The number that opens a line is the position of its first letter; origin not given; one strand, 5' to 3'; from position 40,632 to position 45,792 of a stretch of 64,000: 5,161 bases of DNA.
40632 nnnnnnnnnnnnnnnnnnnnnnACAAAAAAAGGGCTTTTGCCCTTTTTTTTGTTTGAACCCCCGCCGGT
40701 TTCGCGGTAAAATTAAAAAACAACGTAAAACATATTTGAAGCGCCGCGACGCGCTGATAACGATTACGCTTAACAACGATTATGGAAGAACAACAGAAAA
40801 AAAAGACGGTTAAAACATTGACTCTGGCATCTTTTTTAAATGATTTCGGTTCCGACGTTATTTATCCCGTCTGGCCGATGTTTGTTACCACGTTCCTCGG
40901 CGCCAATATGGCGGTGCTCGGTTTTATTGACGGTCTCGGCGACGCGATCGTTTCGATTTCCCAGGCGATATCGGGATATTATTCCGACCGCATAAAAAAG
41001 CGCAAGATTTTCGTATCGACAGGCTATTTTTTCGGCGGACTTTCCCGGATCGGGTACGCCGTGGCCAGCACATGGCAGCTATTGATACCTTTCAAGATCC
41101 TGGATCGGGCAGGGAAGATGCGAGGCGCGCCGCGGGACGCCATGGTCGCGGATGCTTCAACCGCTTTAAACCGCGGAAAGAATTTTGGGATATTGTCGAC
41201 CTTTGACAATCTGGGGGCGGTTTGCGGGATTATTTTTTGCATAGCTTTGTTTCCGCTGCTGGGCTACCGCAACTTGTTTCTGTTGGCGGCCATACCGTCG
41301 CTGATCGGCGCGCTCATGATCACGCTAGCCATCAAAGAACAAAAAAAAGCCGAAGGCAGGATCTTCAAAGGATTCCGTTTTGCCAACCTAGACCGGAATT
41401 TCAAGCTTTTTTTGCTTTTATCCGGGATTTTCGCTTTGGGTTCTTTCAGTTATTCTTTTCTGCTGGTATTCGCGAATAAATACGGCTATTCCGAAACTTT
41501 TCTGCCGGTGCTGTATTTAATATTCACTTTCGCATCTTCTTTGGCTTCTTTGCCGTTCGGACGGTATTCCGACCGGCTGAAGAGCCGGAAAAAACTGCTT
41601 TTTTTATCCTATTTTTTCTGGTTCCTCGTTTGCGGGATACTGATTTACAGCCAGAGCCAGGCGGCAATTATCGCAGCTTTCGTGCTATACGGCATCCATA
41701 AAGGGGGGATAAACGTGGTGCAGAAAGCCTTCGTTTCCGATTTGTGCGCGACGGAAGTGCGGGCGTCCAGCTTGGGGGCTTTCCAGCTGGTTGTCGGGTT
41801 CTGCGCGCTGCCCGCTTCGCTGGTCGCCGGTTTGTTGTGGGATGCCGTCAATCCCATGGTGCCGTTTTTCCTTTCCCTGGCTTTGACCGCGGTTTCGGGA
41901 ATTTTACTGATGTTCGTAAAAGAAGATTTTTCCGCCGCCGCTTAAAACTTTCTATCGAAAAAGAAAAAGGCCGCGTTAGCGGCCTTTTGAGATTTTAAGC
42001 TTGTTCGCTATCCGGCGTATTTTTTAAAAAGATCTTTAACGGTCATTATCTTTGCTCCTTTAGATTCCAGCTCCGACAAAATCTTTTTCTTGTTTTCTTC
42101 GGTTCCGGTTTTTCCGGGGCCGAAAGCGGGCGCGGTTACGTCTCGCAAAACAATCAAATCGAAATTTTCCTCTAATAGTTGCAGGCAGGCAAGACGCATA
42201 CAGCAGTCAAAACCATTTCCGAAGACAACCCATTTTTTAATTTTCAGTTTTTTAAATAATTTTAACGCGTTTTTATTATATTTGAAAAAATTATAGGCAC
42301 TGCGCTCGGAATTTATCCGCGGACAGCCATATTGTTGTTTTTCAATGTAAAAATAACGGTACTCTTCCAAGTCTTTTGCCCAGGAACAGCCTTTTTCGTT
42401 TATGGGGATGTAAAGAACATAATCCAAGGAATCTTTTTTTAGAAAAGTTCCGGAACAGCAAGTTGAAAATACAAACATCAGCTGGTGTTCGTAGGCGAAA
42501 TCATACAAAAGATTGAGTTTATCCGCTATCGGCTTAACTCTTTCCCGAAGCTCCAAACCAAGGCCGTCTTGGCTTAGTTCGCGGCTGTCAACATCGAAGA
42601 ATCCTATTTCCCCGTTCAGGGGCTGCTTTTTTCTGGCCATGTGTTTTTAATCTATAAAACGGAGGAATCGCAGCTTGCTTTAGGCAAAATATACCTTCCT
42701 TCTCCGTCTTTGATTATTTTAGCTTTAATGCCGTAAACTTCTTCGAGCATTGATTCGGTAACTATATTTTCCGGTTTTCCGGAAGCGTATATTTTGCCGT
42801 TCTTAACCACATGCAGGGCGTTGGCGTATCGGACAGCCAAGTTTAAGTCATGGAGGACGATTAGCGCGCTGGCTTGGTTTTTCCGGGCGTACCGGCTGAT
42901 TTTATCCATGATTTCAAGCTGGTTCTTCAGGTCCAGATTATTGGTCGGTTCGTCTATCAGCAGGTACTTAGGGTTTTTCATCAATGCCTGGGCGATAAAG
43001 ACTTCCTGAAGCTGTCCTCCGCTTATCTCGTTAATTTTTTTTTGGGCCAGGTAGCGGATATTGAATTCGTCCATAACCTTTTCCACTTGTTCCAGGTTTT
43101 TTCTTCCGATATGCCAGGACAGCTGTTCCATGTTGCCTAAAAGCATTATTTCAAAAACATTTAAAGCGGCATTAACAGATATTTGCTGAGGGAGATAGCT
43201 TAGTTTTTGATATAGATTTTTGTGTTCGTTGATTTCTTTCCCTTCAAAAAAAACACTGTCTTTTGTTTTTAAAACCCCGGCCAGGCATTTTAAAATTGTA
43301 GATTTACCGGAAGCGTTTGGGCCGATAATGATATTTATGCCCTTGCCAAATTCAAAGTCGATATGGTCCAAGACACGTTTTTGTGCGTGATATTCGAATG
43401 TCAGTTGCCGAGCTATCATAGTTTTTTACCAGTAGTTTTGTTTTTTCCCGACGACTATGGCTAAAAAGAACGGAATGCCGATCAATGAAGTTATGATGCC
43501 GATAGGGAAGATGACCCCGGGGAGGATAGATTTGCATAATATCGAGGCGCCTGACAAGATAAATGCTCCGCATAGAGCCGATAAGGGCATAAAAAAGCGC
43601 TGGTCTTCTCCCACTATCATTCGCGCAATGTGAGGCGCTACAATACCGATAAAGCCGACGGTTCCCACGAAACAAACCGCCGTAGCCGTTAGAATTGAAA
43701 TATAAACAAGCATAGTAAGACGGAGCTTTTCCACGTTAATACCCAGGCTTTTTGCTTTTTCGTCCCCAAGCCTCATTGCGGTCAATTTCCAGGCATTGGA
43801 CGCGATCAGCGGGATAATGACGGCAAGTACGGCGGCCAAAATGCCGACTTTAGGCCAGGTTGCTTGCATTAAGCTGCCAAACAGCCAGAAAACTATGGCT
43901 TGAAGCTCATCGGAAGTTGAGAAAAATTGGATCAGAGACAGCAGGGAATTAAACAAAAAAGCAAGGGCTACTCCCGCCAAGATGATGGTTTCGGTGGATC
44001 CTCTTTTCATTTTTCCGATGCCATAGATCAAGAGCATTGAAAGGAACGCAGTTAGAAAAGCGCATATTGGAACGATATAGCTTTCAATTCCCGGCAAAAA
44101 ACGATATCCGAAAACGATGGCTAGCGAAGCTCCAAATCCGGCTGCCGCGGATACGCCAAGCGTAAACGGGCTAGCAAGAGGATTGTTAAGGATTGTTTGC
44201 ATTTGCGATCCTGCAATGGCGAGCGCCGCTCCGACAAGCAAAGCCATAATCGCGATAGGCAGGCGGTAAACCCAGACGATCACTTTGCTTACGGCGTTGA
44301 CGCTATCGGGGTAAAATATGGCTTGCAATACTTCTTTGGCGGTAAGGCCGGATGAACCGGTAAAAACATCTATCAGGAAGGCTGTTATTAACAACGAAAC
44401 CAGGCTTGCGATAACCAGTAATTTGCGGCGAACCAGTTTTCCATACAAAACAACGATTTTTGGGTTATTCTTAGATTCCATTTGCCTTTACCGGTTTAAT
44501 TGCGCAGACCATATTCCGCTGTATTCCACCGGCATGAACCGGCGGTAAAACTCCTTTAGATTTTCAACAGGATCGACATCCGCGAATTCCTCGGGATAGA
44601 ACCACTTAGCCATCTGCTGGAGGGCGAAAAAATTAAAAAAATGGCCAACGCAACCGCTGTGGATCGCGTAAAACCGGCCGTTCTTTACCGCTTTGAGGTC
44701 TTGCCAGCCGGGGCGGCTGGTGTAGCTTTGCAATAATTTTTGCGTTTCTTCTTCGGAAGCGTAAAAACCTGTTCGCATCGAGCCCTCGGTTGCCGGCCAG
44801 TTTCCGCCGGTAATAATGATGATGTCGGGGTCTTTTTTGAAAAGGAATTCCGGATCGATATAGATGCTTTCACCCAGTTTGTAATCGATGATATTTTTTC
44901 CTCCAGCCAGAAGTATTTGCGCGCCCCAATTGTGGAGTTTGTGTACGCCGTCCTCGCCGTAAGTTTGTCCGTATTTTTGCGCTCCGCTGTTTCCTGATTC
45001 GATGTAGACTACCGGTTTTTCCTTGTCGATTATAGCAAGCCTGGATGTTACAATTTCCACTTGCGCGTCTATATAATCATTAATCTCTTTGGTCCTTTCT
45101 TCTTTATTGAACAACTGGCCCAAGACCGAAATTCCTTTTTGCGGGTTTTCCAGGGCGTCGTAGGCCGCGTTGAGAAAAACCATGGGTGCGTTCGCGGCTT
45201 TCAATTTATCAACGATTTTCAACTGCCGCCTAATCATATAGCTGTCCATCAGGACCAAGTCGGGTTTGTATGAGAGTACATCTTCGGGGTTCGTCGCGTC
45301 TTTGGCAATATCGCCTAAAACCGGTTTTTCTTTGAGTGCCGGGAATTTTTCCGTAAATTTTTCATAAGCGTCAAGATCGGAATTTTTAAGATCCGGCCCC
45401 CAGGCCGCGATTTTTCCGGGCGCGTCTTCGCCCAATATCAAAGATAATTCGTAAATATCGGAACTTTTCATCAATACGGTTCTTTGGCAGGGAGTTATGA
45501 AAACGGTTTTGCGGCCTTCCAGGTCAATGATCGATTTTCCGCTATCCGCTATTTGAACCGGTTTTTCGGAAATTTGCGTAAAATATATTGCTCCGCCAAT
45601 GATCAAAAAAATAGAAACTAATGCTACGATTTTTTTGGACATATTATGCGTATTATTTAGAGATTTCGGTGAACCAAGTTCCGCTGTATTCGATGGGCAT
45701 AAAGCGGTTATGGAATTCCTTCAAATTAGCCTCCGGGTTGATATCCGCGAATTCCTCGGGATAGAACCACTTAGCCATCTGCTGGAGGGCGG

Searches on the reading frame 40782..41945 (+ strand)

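Call 84: search_protein_families(library=pfam, proteins=[window:40782-41945:+], max_evalue=0.01)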
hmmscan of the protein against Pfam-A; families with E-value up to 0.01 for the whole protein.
window:40782-41945:+ (387 aa): 1 family
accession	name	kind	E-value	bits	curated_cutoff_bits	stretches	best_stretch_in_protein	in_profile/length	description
PF07690.21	MFS_1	-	1.8e-36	126.2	33.4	2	13-224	1-221/347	Major Facilitator Superfamily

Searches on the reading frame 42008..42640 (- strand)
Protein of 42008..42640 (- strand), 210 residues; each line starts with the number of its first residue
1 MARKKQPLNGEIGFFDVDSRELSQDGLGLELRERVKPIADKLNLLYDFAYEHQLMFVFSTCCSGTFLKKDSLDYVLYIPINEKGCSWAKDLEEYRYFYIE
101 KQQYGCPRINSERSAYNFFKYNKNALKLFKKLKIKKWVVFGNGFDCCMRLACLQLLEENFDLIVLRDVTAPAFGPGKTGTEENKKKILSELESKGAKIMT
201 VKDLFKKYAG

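Call 84: search_protein_families(library=pfam, proteins=[window:42008-42640:-], max_evalue=0.01)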
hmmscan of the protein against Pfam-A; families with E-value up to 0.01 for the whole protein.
window:42008-42640:- (210 aa): 1 family
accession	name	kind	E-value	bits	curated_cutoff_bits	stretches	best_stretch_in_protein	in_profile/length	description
PF00857.26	Isochorismatase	-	3.6e-05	24.4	27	1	110-202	92-174/175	Isochorismatase domain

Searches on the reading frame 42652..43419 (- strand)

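Call 84: search_protein_families(library=pfam, proteins=[window:42652-43419:-], max_evalue=0.01)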
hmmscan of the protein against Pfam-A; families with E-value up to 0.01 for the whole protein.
window:42652-43419:- (255 aa): 9 families
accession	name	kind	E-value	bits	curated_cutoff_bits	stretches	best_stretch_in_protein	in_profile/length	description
PF00005.33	ABC_tran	-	1.5e-26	94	25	1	18-160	2-137/137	ABC transporter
PF13304.12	AAA_21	-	1.8e-09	38.5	27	1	28-52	1-25/304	AAA domain, putative AbiEii toxin, Type IV TA system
PF13476.12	AAA_23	-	5.7e-08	34.1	27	1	18-55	11-48/201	AAA domain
PF13175.12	AAA_15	-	1.2e-06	28.9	32.1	1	18-182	15-191/374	AAA ATPase domain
PF02463.25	SMC_N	-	3e-06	27.2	40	1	18-191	16-198/220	RecF/RecN/SMC N terminal domain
PF13555.12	AAA_29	-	0.00043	20.4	27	1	22-55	17-51/61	P-loop containing region of AAA domain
PF09818.15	ABC_ATPase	-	0.00057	19.4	23.2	0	26-47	79-100/283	P-loop domain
PF13173.12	AAA_14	-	0.0009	19.7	27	0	28-69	4-46/129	AAA domain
PF13514.12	AAA_27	-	0.0062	16.6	22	0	19-48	18-48/206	AAA domain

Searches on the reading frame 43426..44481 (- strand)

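Call 85: search_protein_families(library=pfam, proteins=[window:43426-44481:-], max_evalue=0.01)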
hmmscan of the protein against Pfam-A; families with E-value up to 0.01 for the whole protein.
window:43426-44481:- (351 aa): 2 families
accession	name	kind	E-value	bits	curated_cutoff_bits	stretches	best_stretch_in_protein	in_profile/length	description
PF01032.23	FecCD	-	9.1e-87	291.4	26.5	1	30-344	1-310/311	FecCD transport family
PF00950.22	ABC-3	-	0.0003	20.8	20.1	1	79-306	7-222/258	ABC 3 transport family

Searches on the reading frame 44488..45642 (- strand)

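Call 85: search_protein_families(library=pfam, proteins=[window:44488-45642:-], max_evalue=0.01)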
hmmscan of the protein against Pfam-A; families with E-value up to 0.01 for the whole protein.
window:44488-45642:- (384 aa): 1 family
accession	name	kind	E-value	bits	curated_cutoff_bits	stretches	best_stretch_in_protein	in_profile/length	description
PF01497.23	Peripla_BP_2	-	9.5e-23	81.3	27.5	1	118-329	50-233/235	Periplasmic binding protein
